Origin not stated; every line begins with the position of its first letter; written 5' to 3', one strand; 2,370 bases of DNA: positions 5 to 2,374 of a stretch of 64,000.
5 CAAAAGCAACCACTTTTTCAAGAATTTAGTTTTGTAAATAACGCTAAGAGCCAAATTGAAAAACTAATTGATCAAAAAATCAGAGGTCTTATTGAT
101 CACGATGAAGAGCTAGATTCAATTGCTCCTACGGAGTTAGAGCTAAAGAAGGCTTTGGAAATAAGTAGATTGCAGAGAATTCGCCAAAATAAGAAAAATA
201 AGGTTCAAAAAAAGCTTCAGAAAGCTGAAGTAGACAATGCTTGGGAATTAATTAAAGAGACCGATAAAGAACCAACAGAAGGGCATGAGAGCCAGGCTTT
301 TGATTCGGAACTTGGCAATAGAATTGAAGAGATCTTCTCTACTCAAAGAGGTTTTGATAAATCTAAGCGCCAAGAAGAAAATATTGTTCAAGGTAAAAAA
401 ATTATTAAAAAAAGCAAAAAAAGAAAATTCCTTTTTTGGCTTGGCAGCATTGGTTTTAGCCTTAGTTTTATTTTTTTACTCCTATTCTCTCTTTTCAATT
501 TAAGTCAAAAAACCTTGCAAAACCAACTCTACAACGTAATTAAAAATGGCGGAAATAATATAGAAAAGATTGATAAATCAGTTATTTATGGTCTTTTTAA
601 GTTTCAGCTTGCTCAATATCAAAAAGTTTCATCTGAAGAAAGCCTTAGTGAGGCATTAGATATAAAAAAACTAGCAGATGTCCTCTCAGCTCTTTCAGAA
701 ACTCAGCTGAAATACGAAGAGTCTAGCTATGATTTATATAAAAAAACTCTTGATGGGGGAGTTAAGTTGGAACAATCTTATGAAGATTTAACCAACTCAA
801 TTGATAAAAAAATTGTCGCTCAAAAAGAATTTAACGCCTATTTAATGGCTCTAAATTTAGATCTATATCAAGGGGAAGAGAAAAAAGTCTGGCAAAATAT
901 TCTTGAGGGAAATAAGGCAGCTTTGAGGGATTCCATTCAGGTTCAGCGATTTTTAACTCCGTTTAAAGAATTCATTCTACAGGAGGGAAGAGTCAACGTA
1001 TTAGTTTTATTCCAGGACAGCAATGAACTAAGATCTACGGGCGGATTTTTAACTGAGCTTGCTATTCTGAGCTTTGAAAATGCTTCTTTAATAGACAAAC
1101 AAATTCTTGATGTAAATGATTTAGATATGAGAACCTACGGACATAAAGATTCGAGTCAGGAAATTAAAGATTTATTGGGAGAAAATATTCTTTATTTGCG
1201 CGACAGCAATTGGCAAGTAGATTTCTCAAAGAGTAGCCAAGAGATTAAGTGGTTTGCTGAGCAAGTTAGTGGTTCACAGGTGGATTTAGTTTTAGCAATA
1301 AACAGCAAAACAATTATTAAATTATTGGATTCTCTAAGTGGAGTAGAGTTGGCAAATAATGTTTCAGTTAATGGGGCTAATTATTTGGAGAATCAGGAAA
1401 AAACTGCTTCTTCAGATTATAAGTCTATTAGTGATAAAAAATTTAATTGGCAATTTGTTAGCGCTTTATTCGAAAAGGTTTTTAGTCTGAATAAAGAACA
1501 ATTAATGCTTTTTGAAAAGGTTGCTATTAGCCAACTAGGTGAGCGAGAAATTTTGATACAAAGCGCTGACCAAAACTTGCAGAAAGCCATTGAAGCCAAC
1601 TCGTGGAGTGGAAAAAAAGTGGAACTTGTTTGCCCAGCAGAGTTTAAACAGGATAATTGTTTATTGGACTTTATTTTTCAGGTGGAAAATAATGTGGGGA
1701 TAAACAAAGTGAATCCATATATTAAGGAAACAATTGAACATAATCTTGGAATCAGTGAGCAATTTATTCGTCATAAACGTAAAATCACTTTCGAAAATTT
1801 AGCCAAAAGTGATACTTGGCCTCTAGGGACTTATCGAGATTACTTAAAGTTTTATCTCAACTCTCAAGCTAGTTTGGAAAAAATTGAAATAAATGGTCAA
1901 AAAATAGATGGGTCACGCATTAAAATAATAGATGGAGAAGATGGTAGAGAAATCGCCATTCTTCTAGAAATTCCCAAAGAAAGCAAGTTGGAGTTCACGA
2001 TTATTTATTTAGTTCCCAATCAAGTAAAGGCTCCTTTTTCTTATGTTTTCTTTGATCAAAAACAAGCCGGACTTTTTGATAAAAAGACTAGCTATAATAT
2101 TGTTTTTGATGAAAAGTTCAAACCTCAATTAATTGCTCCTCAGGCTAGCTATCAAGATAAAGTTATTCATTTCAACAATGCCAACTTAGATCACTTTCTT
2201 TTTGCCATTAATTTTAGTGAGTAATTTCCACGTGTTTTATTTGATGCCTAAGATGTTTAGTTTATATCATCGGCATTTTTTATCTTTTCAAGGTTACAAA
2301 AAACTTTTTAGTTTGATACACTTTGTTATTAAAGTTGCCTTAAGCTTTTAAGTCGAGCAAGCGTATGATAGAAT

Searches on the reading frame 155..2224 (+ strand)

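Call 70: search_protein_families(library=pfam, proteins=[window:155-2224:+], max_evalue=0.0001)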
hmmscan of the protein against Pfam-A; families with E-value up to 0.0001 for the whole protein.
window:155-2224:+ (689 aa): 1 family
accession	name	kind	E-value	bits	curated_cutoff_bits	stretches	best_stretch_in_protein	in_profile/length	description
PF13196.11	DUF4012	-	6.5e-17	62.8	28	1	278-412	2-137/144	Protein of unknown function (DUF4012)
